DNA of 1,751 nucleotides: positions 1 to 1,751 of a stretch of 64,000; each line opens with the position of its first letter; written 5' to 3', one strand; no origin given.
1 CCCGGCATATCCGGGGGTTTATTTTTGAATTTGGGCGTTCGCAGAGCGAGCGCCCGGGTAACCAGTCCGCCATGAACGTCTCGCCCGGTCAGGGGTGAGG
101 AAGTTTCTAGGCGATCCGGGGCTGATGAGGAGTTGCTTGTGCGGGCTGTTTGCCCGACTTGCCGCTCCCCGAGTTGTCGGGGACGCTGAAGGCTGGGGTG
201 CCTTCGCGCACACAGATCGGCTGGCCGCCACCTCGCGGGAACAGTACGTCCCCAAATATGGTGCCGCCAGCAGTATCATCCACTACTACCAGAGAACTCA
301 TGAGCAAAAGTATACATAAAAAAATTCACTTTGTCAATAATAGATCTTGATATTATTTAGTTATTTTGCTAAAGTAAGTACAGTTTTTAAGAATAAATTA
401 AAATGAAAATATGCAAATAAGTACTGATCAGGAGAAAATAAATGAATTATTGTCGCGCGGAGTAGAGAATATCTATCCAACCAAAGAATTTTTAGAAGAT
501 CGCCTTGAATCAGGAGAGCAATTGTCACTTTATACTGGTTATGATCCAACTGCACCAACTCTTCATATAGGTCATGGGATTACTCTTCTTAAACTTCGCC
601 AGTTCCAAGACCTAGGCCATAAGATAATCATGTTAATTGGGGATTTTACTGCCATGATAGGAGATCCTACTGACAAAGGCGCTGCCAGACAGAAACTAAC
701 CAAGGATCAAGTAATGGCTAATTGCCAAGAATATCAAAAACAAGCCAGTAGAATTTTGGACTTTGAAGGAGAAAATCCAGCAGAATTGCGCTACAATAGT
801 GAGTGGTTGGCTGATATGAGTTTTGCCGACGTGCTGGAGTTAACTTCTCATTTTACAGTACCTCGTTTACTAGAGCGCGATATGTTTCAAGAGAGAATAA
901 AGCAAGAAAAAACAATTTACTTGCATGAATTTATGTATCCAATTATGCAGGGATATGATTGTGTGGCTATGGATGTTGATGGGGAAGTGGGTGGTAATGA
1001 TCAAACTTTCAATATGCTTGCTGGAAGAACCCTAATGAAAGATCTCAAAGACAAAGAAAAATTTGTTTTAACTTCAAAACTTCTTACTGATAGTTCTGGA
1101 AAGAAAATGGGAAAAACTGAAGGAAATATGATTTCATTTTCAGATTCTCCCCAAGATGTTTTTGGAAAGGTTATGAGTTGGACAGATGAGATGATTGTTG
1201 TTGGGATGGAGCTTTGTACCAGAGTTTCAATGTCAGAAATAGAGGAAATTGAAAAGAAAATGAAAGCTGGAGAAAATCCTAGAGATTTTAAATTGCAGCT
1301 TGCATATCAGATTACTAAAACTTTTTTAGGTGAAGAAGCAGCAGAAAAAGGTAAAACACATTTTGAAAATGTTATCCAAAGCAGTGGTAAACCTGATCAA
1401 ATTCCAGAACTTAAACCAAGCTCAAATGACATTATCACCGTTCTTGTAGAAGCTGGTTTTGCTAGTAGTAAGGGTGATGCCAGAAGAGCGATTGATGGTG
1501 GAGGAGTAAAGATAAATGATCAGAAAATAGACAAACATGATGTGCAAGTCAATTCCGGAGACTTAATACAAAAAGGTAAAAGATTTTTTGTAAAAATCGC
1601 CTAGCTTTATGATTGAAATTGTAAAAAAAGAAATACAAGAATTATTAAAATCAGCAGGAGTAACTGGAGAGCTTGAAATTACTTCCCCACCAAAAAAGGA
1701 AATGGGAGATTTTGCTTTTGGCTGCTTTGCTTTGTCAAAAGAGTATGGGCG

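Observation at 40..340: Island 1: about 260-nt GC-rich transcribed segment with a perfect promoter, no long ORF, possible leaderless micro-ORF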

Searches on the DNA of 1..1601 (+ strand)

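Call 5: search_rna_families(source=window, start=1, end=420, threshold=evalue, max_evalue=10, show_alignments=3)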
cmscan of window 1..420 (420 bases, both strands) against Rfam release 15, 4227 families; matches with E-value up to 10: 1.
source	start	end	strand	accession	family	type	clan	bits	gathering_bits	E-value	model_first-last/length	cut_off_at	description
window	1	26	+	RF02837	anti-hemB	Gene; sRNA;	-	14.1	49.5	1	56-81/81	5'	Burkholderia RNA 7 (anti-hemB)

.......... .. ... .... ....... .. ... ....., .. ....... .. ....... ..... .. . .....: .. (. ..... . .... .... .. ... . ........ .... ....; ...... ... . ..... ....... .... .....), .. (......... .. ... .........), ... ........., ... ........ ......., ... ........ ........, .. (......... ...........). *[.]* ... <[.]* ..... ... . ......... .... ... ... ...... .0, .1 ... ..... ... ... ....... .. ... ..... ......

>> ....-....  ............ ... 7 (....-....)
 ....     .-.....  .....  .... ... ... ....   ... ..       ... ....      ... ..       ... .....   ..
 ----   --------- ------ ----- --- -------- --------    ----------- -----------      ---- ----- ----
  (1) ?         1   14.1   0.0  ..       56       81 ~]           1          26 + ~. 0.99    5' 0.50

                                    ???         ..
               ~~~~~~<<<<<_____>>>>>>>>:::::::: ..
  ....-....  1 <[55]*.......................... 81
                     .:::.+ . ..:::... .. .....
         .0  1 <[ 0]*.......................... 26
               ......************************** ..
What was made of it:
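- On Any Rfam 15 family (4227 covariance models): Call 5 (E <= 10, both strands of 1-420) matched only the terminator hairpin, to the 3' end of anti-hemB, at E = 1.
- On 6S RNA: The predicted length is ~305 nt. No Rfam 6S model matched (call 5).
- Tried and rejected: Hammerhead motif: I saw a CUGAUGAG on the + strand (about 122-129), but the required GAAA after stem II is missing and no hammerhead model matched (call 5).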

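Call 25: search_rna_families(sources=[L006, L007, L003, L001], threshold=gathering)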
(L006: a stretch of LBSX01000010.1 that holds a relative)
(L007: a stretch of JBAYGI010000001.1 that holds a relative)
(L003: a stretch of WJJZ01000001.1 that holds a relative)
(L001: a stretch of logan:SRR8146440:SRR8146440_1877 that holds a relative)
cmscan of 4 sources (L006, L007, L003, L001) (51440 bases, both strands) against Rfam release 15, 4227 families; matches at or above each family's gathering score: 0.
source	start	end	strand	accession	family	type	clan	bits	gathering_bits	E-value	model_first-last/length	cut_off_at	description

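Call 34: search_dna_similar(query=window:28-305:+, collection=phages, mode=distant, max_evalue=1, max_rows=15)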
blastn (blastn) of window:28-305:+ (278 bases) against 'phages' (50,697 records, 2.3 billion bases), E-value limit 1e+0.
No match.

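Call 35: search_dna_similar(query=window:28-305:+, collection=plasmids, mode=distant, max_evalue=1, max_rows=15)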
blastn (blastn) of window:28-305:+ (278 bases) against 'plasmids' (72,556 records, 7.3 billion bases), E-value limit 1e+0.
Records with a match: 2; places in all: 2; records where one place covers at least 80% of the query: 0.
Best place of each record, by identity: 80-90% 1; 60-80% 1.
By first word of the organism name: Pseudarthrobacter 1; Paracoccus 1.
By predicted mobility (MOB-suite, as given by PLSDB): non-mobilizable 2.
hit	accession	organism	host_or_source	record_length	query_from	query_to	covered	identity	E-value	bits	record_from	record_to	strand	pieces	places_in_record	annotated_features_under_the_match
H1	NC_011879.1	Pseudarthrobacter chlorophenolicus A6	-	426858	109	161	19%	78.0%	8e-1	42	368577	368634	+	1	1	dnaE: DNA polymerase III subunit alpha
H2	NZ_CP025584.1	Paracoccus jeotgali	-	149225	128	164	13%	83.8%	8e-1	41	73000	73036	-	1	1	DUF927 domain-containing protein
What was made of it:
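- Tried and rejected: DNA homology: blastn against phages gave none and against plasmids only E ~0.8 (calls 34, 35).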

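Call 78: search_rna_families(sources=[L015, L018, L028, L029, L033, L045, L068, L070], threshold=gathering)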
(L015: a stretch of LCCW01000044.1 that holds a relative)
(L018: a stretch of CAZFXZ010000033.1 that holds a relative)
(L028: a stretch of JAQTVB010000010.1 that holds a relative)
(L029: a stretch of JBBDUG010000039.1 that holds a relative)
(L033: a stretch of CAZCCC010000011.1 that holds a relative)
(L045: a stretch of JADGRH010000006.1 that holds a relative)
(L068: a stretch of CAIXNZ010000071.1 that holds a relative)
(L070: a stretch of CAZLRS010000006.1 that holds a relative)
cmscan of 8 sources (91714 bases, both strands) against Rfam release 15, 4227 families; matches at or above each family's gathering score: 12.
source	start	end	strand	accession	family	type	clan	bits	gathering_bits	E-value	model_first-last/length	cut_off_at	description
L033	290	362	+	RF00005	tRNA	Gene; tRNA;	CL00001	78.4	29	2.2e-15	1-71/71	no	tRNA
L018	905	977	+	RF00005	tRNA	Gene; tRNA;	CL00001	74.8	29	2.1e-14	1-71/71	no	tRNA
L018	984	1057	+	RF00005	tRNA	Gene; tRNA;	CL00001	74.2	29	3.2e-14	1-71/71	no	tRNA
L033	582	655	+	RF00005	tRNA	Gene; tRNA;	CL00001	74.2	29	3.1e-14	1-71/71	no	tRNA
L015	7210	7283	+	RF00005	tRNA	Gene; tRNA;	CL00001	74.1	29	3.2e-14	1-71/71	no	tRNA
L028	410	483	-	RF00005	tRNA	Gene; tRNA;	CL00001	73.8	29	4.1e-14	1-71/71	no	tRNA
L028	299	372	-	RF00005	tRNA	Gene; tRNA;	CL00001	71.8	29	1.5e-13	1-71/71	no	tRNA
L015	7844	7915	+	RF00005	tRNA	Gene; tRNA;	CL00001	71.6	29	1.6e-13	1-71/71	no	tRNA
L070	8423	8495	+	RF00005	tRNA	Gene; tRNA;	CL00001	69.5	29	6.3e-13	1-71/71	no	tRNA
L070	8287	8358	+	RF00005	tRNA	Gene; tRNA;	CL00001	68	29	1.6e-12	1-71/71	no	tRNA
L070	8579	8649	+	RF00005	tRNA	Gene; tRNA;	CL00001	65.8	29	6.4e-12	1-71/71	no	tRNA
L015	8107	8177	+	RF00005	tRNA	Gene; tRNA;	CL00001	53.2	29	1.8e-08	1-71/71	no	tRNA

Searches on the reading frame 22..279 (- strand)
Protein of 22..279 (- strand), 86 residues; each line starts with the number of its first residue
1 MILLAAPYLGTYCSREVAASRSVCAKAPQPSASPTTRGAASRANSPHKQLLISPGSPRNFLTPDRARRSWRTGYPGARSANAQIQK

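Call 26: search_protein_families(library=pfam, proteins=[window:22-279:-], max_evalue=1)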
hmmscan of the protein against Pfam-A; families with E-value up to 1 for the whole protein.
window:22-279:- (86 aa): 0 families
